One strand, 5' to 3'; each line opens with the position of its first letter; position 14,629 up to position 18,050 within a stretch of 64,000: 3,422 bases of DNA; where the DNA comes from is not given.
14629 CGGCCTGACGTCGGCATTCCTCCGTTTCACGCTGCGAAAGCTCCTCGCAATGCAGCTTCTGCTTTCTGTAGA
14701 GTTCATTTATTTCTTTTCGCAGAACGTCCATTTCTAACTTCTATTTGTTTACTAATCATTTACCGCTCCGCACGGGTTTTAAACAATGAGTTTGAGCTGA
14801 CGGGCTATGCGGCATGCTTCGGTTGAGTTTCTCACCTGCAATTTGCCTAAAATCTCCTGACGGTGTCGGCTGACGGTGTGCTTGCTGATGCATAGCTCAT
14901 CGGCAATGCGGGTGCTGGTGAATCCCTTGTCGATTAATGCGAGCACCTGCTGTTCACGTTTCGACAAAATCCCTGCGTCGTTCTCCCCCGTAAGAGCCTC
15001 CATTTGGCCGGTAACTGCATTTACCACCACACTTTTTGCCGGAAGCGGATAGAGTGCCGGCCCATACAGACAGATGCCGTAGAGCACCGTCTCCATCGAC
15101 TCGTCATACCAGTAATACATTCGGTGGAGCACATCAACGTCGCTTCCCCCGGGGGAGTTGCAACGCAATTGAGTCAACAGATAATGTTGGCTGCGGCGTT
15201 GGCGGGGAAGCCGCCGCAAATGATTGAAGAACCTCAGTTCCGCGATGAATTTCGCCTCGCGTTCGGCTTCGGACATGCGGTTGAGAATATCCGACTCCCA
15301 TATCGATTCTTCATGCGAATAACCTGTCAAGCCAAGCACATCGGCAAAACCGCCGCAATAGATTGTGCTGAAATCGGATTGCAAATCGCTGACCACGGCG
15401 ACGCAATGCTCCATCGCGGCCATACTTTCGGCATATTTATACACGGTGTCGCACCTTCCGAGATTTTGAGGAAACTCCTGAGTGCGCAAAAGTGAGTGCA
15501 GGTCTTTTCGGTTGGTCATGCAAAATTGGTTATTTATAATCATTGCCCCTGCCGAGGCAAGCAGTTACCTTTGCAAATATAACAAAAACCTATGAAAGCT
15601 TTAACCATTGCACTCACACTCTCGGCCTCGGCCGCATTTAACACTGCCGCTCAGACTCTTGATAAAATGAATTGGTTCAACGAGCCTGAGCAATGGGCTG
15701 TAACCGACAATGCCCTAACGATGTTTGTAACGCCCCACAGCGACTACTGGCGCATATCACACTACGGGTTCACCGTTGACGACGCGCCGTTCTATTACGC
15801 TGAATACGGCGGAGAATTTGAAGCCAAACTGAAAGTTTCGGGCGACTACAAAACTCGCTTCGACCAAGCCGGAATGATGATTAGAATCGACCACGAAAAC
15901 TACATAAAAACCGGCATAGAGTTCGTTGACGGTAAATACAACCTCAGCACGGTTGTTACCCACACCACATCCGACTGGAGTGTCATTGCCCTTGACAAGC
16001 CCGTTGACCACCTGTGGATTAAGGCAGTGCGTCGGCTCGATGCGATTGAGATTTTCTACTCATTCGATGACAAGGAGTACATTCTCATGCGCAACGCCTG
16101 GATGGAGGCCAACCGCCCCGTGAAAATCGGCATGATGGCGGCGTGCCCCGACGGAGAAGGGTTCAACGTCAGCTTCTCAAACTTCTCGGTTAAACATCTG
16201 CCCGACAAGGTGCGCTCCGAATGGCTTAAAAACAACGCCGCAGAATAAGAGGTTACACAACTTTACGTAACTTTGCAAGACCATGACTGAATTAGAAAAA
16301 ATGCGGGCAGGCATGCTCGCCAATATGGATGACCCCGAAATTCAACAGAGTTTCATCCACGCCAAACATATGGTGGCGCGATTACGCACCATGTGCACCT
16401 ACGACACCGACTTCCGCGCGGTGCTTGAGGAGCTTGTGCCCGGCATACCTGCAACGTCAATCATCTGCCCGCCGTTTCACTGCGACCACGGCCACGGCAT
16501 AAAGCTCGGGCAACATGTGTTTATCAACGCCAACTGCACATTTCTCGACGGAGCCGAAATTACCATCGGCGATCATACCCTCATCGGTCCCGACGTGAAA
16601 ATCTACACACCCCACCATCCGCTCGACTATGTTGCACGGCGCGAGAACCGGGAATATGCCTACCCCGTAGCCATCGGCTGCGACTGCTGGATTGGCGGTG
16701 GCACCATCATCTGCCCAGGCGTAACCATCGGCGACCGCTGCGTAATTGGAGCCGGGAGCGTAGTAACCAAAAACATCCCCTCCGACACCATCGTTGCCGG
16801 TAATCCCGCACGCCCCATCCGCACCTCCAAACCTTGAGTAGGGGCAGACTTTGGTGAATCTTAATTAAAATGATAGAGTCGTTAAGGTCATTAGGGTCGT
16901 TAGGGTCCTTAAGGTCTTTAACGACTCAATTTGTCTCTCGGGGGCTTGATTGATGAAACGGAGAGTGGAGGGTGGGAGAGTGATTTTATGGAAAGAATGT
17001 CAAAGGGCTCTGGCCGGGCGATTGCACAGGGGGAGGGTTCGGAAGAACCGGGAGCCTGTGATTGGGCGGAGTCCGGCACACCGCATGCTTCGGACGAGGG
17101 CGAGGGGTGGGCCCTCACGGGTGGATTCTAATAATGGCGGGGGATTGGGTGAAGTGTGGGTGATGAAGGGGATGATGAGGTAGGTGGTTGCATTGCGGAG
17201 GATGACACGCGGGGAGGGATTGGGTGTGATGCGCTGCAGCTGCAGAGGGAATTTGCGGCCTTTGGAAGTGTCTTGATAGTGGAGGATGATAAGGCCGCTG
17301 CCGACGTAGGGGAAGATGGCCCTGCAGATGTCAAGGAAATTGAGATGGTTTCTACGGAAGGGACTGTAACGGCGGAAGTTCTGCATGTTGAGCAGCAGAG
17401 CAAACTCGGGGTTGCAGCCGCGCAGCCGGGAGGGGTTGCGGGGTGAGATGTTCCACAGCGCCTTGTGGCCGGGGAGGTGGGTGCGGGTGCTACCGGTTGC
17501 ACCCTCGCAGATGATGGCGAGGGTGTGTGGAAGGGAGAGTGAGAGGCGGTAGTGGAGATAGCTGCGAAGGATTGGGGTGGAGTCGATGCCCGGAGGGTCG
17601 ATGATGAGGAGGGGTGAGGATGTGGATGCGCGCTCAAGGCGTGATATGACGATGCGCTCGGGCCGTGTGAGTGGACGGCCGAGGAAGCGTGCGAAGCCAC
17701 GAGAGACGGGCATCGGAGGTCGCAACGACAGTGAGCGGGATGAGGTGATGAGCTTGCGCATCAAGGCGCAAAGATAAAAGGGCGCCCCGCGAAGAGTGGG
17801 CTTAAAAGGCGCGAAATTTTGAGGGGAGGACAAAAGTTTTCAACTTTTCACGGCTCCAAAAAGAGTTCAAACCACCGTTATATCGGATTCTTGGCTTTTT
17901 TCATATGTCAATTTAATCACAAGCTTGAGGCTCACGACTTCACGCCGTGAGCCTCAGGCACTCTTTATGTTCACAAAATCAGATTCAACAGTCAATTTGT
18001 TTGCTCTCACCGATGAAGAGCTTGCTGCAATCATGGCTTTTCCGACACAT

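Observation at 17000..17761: Paralogous 253/254-aa gene of unrecognisable family, present twice 45 kb apart and clearly under purifying selection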

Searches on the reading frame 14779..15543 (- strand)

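Call 84: search_protein_families(library=pfam, proteins=[window:14779-15543:-], max_evalue=0.001)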
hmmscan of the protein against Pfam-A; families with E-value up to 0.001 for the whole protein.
window:14779-15543:- (254 aa): 2 families
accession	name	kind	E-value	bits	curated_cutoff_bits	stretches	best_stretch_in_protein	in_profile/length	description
PF00196.25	GerE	-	2e-16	59.8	23.5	1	192-247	2-57/57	Bacterial regulatory proteins, luxR family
PF13384.12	HTH_23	-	4e-05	23.7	24.6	1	196-229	6-39/50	Homeodomain-like domain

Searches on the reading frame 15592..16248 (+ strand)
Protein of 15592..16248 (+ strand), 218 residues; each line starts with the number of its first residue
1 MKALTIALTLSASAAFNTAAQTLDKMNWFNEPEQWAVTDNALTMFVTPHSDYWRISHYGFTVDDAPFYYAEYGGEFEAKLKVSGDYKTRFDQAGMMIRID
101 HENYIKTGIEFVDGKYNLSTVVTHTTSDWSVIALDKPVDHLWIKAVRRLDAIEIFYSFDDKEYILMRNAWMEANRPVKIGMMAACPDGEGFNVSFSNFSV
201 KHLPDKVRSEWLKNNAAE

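Call 84: search_protein_families(library=pfam, proteins=[window:15592-16248:+], max_evalue=0.001)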
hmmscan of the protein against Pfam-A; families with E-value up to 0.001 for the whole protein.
window:15592-16248:+ (218 aa): 2 families
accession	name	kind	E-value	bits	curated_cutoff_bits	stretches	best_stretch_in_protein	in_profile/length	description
PF07081.18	DUF1349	-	2.4e-65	220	32.4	1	28-202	1-178/179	Protein of unknown function (DUF1349)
PF17851.8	GH43_C2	-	0.00034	20.8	22.7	1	75-168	59-158/203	Beta xylosidase C-terminal Concanavalin A-like domain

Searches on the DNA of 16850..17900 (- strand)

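Call 67: search_rna_families(source=window, start=16850, end=17900, threshold=evalue, max_evalue=5)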
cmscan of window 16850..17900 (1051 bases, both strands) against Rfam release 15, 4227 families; matches with E-value up to 5: 6.
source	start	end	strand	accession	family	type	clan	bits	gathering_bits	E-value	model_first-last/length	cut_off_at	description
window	17716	17846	+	RF00062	HgcC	Gene;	-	16.9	50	0.28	1-130/130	no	HgcC family RNA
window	17168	17207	+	RF01124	sR36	Gene; snRNA; snoRNA; CD-box;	-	14.8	55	0.58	1-55/55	no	Small nucleolar RNA sR36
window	17266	17411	+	RF02191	TCL6_1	Gene; lncRNA;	-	14.6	60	2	1-113/113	no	T-cell leukemia/lymphoma 6 conserved region 1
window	17597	17646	+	RF01134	sR30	Gene; snRNA; snoRNA; CD-box;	-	13.4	38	1.5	1-57/57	no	Small nucleolar RNA sR30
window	17171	17223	+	RF01276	sR53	Gene; snRNA; snoRNA; CD-box;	-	12.3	49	4.9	1-60/60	no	Small nucleolar RNA sR53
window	17741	17762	+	RF01119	sR32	Gene; snRNA; snoRNA; CD-box;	-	11.4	40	3.4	1-57/57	no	Small nucleolar RNA sR32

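Call 79: build_rna_model(alignment_id=A3, structure=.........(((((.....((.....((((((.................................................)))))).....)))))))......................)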
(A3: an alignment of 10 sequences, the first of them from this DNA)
Model R1 built from alignment A3 (10 sequences, 121 columns); structure: as given.
model positions 96; base pairs 13; branch points 0; effective number of sequences 2.16; information 0.596 bits per position. Calibrated on 0.2 Mb of random sequence (short: E-values are rough).
structure used (alignment columns):
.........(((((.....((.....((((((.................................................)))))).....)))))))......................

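Call 80: search_with_rna_model(model_id=R1, sources=[window, L001, L003, L004, L005, L006, L007, L008, L056, L058, L059, L061, L062], max_evalue=1)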
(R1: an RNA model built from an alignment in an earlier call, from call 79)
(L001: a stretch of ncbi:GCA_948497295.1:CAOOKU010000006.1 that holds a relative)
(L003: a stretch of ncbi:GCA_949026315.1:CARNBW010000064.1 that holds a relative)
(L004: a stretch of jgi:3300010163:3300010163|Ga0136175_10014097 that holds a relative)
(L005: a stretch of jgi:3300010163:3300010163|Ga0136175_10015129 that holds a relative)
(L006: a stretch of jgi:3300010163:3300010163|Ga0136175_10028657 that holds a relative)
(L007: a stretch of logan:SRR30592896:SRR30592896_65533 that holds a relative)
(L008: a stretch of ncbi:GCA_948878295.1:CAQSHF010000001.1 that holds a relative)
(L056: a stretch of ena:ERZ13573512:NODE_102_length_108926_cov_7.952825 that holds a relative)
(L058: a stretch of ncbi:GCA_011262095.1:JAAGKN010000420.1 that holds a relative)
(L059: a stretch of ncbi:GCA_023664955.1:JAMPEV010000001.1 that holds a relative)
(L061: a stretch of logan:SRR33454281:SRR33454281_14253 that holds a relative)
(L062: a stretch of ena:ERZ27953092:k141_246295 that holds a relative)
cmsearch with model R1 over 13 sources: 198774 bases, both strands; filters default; matches with E-value up to 1: 11.
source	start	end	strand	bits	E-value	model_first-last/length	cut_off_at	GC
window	62137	62232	-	108.7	1e-23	1-96/96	no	0.67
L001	6685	6780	+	107.4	2.1e-23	1-96/96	no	0.65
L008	6679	6774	+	106.7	3.2e-23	1-96/96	no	0.6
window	16991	17086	-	104.6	1.1e-22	1-96/96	no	0.62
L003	5416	5511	+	103.1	2.3e-22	1-96/96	no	0.55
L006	821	905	+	88.2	1e-18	1-96/96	no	0.54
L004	8682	8802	+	86.5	2.6e-18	1-96/96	no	0.52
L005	8213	8298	+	83.7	1.2e-17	1-96/96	no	0.58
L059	6706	6800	+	67.6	9.8e-14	1-96/96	no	0.45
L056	8688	8753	+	55.8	7.4e-11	1-96/96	no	0.58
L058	8673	8736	+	21.5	0.016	1-96/96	no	0.52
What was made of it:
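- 16991..17086 (-): Copy 1, conserved 3' stem-loop element. The ORF reads through it (codons 226-253 = 17003-17086) and stops at TGA 17000-17002, which lies inside the invariant TTGAC. CM R1 hit at 104.6 bits (call 80).
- The covariance model finds the element only behind family genes in 199 kb, including the untrained L058 (call 80).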
